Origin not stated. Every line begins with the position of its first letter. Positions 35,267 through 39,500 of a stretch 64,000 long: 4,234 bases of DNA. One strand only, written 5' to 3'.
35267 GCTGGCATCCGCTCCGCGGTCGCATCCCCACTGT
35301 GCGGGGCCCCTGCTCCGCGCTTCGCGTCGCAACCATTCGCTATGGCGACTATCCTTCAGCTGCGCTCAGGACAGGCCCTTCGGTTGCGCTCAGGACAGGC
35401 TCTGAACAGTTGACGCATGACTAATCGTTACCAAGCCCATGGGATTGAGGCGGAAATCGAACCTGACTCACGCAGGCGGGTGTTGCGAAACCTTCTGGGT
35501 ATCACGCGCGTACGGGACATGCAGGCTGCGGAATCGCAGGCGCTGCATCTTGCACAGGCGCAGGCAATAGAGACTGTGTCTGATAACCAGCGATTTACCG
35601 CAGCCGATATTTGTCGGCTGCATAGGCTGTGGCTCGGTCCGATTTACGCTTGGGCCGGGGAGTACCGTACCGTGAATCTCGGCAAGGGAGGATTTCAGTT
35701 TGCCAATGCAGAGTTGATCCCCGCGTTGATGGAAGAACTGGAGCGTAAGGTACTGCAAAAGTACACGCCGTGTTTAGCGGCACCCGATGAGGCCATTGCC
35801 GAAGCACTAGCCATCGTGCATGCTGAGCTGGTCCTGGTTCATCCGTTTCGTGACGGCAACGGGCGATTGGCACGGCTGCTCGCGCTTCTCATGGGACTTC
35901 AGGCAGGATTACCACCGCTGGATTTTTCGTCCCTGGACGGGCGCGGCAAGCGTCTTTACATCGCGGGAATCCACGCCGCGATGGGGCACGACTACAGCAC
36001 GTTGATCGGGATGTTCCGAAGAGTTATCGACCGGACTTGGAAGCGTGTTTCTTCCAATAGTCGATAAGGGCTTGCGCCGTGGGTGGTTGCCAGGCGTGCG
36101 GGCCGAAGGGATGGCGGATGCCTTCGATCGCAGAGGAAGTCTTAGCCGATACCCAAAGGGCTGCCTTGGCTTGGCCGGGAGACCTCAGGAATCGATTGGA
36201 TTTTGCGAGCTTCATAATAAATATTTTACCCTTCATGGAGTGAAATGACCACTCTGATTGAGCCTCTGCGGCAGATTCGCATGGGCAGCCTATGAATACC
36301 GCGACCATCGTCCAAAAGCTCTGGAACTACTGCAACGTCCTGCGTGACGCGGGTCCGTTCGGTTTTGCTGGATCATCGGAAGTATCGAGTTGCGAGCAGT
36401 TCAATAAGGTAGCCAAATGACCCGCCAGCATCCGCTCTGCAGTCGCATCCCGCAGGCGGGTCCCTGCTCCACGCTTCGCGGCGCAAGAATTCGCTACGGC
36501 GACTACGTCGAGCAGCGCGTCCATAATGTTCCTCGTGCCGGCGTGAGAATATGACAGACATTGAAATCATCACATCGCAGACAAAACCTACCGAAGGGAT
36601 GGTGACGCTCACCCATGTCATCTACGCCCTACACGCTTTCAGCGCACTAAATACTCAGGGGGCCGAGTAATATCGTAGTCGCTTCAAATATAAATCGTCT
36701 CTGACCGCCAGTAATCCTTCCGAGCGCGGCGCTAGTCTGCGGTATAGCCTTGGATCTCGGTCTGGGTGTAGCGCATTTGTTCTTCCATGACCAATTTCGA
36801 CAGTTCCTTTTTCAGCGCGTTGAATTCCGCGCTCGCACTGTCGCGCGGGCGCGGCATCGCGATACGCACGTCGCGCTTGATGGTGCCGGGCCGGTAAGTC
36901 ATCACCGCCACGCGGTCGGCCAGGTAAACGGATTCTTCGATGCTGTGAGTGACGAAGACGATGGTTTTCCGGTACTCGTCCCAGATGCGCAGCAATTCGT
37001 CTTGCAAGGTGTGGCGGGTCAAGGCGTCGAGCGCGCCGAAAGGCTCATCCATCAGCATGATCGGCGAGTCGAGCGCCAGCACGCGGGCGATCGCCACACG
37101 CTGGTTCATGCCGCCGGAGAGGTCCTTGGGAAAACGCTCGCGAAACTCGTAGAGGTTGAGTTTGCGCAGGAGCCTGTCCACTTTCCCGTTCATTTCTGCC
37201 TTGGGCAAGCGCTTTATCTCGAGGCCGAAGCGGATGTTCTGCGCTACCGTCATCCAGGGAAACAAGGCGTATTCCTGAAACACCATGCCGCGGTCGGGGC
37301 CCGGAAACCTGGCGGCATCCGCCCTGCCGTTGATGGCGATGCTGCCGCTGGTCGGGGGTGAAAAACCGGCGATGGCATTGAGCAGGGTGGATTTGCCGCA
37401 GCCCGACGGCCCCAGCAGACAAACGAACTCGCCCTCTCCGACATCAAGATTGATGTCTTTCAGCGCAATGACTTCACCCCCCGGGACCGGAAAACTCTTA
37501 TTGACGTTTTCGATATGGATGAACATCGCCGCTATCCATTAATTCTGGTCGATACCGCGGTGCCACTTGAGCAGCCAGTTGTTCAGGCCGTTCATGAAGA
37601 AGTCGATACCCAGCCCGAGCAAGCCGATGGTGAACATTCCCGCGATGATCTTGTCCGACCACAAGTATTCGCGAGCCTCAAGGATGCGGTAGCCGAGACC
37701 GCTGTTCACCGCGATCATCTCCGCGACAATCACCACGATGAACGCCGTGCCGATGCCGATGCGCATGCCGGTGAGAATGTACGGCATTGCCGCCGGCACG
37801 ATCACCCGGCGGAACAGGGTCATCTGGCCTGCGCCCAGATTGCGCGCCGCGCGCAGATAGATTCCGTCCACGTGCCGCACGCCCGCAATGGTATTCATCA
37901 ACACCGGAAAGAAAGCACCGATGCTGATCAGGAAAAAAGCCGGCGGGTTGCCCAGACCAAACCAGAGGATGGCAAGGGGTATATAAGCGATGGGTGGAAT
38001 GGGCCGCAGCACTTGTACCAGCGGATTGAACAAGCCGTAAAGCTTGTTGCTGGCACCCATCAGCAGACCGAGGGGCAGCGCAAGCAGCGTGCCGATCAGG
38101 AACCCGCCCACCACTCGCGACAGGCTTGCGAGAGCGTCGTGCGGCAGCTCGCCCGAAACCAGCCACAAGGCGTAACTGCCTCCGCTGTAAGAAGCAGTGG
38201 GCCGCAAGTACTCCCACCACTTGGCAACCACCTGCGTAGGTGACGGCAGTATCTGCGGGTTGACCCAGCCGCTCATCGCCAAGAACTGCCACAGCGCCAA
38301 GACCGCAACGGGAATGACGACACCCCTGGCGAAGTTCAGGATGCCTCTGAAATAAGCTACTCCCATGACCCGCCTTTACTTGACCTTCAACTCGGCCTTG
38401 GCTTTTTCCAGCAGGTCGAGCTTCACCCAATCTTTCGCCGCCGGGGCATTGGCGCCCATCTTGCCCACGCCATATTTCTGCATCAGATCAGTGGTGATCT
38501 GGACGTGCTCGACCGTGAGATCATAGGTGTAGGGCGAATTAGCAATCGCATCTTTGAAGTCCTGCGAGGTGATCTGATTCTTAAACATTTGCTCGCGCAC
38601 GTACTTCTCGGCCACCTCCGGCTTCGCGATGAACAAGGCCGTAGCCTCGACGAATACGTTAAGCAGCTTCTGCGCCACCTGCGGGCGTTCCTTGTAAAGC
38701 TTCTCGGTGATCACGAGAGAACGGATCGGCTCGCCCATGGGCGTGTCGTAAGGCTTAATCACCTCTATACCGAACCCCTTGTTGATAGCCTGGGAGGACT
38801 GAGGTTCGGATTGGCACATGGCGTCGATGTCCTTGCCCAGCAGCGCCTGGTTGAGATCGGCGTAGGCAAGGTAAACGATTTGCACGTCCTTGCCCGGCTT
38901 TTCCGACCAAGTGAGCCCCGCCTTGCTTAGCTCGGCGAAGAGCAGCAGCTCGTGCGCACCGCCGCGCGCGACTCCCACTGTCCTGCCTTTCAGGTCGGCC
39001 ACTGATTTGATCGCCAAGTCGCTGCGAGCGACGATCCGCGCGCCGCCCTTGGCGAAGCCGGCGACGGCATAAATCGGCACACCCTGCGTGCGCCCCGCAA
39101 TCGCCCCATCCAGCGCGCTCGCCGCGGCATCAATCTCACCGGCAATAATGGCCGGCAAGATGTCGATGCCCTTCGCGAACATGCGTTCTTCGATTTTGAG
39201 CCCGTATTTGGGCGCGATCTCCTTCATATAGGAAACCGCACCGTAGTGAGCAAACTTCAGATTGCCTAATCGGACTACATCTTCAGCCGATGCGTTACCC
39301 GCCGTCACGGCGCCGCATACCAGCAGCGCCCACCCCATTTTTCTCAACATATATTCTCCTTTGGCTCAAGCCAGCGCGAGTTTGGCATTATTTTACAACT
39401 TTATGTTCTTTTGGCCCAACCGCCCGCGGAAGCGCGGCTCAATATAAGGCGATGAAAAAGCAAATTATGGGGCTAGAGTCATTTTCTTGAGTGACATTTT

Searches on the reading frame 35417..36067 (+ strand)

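Call 30: search_protein_families(library=pfam, proteins=[window:35417-36067:+], max_evalue=0.01)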
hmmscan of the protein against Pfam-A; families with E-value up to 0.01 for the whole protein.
window:35417-36067:+ (216 aa): 1 family
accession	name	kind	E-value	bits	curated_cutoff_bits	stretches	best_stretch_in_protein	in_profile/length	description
PF02661.23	Fic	-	1.8e-19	70.8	24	1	60-158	2-91/93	Fic/DOC family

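Call 84: search_protein_families(library=padloc, proteins=[window:35417-36067:+], max_evalue=0.001)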
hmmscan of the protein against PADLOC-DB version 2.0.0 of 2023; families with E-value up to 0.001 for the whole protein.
window:35417-36067:+ (216 aa): 9 families
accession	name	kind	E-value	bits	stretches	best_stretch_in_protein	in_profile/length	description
PDLC04839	PDC-S04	-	9.1e-71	235.8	1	2-204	2-202/205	-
PDLC04838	PDC-S04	-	6.1e-34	115.6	1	18-206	22-204/209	-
PDLC03963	SoFic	-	1e-16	59.3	1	34-168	89-220/361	-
PDLC04841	PDC-S04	-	5.7e-12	43.9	1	58-174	138-242/292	-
PDLC04842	PDC-S04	-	1.2e-11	42.8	1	37-154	22-124/202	-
PDLC04840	PDC-S04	-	9.5e-11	39.8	1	48-170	62-184/227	-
PDLC04836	PDC-S04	-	2.5e-09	34.7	1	80-209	115-232/244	-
PDLC04966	PDC-S24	-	6.1e-08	29.9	1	48-155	220-331/497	-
PDLC04837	PDC-S04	-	2.9e-07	28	1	112-205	139-225/234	-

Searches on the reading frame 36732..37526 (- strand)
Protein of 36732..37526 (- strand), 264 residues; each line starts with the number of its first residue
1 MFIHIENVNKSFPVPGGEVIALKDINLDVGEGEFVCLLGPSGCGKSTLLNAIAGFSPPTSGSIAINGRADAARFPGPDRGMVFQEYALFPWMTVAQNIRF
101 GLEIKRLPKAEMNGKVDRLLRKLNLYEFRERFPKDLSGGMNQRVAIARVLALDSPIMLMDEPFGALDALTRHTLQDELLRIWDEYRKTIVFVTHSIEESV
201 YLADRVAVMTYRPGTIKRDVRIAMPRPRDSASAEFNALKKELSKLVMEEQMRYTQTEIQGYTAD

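Call 30: search_protein_families(library=pfam, proteins=[window:36732-37526:-], max_evalue=0.01)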
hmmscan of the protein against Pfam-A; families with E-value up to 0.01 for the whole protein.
window:36732-37526:- (264 aa): 11 families
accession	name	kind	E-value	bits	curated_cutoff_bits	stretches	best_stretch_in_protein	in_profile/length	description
PF00005.33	ABC_tran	-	1.9e-35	122.9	25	1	22-163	1-136/137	ABC transporter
PF13304.12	AAA_21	-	3e-06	28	27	0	34-55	1-22/304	AAA domain, putative AbiEii toxin, Type IV TA system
PF02463.25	SMC_N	-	3.2e-05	23.9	40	0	32-52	24-44/220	RecF/RecN/SMC N terminal domain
PF00004.35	AAA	-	5.5e-05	24.1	21.2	0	35-54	1-20/131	ATPase family associated with various cellular activities (AAA)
PF03193.22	RsgA_GTPase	-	0.00023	21.5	30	1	31-54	105-128/174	RsgA GTPase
PF13555.12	AAA_29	-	0.00037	20.6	27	1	32-66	23-55/61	P-loop containing region of AAA domain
PF13476.12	AAA_23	-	0.00055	21.1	27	1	3-53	2-40/201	AAA domain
PF13191.12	AAA_16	-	0.00065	20.7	32.6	1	30-72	22-63/167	AAA ATPase domain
PF09818.15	ABC_ATPase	-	0.0028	17.2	23.2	0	134-196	156-218/283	P-loop domain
PF13521.12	AAA_28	-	0.0053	17.4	27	0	35-53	2-20/164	AAA domain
PF20703.3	nSTAND1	-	0.0068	16.5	27.1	1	29-51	30-52/379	Novel STAND NTPase 1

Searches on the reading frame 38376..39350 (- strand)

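Call 30: search_protein_families(library=pfam, proteins=[window:38376-39350:-], max_evalue=0.01)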
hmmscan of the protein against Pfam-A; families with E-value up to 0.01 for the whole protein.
window:38376-39350:- (324 aa): 3 families
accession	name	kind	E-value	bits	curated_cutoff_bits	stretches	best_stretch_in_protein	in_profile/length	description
PF13379.11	NMT1_2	-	4.5e-23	82.8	24.7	1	38-249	22-246/252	NMT1-like family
PF09084.16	NMT1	-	4.4e-16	59.9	20.5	1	50-246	20-215/216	NMT1/THI5 like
PF16868.10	NMT1_3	-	0.0031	17.6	27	1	74-185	63-171/289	NMT1-like family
